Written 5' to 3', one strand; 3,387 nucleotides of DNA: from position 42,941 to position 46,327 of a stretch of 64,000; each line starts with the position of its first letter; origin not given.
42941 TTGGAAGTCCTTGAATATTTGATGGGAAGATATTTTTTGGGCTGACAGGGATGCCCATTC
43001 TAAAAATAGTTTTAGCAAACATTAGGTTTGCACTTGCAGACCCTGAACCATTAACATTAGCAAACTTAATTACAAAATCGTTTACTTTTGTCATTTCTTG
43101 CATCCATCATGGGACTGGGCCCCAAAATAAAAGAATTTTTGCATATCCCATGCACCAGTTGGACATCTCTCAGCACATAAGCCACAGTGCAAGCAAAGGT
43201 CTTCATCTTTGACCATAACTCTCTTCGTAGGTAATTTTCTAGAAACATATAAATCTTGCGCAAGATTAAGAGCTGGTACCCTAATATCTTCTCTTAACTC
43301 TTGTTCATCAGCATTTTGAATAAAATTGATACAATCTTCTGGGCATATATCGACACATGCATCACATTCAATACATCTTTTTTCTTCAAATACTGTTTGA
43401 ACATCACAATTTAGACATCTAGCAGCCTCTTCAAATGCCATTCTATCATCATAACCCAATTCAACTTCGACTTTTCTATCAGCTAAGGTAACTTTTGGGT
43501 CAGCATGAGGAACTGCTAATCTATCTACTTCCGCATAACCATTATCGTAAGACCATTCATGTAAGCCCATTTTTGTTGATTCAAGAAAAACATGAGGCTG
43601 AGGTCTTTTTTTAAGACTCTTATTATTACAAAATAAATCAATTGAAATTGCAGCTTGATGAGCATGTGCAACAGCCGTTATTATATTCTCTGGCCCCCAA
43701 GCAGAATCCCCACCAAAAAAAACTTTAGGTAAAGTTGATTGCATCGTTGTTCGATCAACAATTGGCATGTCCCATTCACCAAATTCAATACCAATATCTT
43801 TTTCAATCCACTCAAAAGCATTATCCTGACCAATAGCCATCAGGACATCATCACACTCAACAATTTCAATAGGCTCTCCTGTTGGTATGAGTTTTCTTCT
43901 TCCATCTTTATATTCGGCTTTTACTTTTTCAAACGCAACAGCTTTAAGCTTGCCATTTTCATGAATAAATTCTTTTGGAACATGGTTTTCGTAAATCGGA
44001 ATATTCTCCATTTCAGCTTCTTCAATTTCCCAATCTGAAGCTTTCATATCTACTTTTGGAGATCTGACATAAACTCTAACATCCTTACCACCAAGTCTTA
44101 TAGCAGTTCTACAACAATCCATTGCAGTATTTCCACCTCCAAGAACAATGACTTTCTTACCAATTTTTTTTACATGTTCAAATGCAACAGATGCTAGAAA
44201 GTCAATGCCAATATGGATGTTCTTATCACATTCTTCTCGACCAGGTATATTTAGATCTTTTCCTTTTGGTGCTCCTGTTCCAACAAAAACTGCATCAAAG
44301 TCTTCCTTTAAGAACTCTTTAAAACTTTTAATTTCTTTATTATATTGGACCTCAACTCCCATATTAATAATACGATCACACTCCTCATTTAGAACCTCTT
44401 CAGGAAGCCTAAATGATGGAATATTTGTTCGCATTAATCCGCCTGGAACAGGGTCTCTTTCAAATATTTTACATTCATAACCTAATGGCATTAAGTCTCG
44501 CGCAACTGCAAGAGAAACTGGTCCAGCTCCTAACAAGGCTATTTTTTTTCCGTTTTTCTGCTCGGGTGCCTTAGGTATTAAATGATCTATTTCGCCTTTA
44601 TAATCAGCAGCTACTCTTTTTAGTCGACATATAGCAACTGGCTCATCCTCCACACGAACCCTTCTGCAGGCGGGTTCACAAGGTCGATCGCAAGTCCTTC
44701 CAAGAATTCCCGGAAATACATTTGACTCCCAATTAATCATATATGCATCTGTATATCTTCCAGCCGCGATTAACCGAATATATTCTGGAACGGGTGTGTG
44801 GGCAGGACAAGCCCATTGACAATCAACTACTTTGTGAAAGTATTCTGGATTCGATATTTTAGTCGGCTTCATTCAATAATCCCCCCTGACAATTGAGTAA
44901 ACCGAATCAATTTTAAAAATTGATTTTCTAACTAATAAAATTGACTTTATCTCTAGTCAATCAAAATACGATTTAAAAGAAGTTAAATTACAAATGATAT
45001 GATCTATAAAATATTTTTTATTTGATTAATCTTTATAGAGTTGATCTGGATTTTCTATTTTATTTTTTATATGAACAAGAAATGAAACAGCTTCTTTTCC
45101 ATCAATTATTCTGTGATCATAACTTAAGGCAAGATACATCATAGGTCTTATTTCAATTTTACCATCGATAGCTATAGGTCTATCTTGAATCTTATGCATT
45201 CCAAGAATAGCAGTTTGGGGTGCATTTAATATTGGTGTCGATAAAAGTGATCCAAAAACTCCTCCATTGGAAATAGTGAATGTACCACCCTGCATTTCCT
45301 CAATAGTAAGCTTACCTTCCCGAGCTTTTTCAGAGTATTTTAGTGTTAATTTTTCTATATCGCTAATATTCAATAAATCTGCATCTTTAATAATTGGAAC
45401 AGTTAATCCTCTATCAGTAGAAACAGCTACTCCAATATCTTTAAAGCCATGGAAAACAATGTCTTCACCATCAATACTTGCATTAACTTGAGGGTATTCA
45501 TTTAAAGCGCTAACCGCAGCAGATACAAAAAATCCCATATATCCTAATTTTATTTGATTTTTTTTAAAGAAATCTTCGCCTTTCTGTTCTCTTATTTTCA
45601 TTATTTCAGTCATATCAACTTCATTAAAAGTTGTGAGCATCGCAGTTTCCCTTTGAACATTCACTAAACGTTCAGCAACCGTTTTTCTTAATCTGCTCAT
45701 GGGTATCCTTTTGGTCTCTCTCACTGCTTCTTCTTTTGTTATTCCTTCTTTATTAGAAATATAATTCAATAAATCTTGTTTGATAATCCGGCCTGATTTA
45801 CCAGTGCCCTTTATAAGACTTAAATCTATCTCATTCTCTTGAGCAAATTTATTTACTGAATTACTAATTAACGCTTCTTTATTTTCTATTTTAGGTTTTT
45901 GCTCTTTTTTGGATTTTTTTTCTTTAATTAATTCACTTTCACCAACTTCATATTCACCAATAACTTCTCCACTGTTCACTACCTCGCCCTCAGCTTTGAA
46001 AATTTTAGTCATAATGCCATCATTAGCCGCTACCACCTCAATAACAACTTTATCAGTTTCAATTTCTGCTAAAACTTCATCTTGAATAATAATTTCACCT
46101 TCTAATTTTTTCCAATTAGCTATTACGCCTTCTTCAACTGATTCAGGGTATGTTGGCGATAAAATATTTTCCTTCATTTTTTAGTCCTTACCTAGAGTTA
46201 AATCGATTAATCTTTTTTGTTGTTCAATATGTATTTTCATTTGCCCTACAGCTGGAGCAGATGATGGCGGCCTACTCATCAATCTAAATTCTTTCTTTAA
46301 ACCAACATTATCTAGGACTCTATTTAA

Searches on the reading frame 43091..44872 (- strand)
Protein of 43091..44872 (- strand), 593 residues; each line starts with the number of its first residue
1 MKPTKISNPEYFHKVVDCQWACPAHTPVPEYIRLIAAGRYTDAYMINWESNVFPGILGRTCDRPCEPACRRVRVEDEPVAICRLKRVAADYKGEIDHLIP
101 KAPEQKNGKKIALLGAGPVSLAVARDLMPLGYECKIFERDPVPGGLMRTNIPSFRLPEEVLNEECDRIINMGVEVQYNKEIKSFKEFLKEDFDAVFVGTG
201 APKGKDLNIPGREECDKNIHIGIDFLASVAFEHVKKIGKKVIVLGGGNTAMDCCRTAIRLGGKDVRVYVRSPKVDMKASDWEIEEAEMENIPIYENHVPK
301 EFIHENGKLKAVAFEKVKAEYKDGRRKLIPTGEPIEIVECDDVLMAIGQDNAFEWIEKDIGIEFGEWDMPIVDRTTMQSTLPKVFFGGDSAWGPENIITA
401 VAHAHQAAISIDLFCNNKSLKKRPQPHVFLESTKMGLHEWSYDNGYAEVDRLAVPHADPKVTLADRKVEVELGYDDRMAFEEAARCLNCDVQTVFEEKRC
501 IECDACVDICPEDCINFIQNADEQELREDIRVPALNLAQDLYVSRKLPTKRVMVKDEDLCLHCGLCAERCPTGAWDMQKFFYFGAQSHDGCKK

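Call 53: search_protein_families(library=pfam, proteins=[window:43091-44872:-], max_evalue=0.00001)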
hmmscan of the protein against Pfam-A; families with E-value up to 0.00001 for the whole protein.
window:43091-44872:- (593 aa): 7 families
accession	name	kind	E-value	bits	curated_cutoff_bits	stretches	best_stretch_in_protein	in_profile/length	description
PF07992.20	Pyr_redox_2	-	5.7e-27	95.3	26.1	1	110-404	2-291/291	Pyridine nucleotide-disulphide oxidoreductase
PF14691.11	Fer4_20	-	5.5e-20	71.7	25.8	1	17-92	31-108/113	Dihydroprymidine dehydrogenase domain II, 4Fe-4S cluster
PF13738.12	Pyr_redox_3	-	2.1e-11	44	30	1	230-388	155-305/305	Pyridine nucleotide-disulphide oxidoreductase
PF12838.12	Fer4_7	-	1.1e-10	42.2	27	1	499-574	1-52/52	4Fe-4S dicluster domain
PF00037.32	Fer4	-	5.4e-09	35.9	21.1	1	554-574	2-22/24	4Fe-4S binding domain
PF00070.33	Pyr_redox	-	1.3e-07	32.5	22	0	240-315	1-80/82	Pyridine nucleotide-disulphide oxidoreductase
PF13183.11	Fer4_8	-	7e-06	26.9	27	1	498-573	3-67/68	4Fe-4S dicluster domain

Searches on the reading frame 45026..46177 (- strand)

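Call 53: search_protein_families(library=pfam, proteins=[window:45026-46177:-], max_evalue=0.00001)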
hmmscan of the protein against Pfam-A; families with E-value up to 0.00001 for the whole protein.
window:45026-46177:- (383 aa): 3 families
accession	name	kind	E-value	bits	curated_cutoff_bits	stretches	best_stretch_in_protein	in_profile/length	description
PF00198.28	2-oxoacid_dh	-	3.6e-82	275.7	23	1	154-380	3-230/232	2-oxoacid dehydrogenases acyltransferase (catalytic domain)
PF00364.28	Biotin_lipoyl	-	1.7e-13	50.6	22.1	1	5-73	3-70/73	Biotin-requiring enzyme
PF02817.22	E3_binding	-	2e-09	38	23.7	1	108-137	7-36/36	e3 binding domain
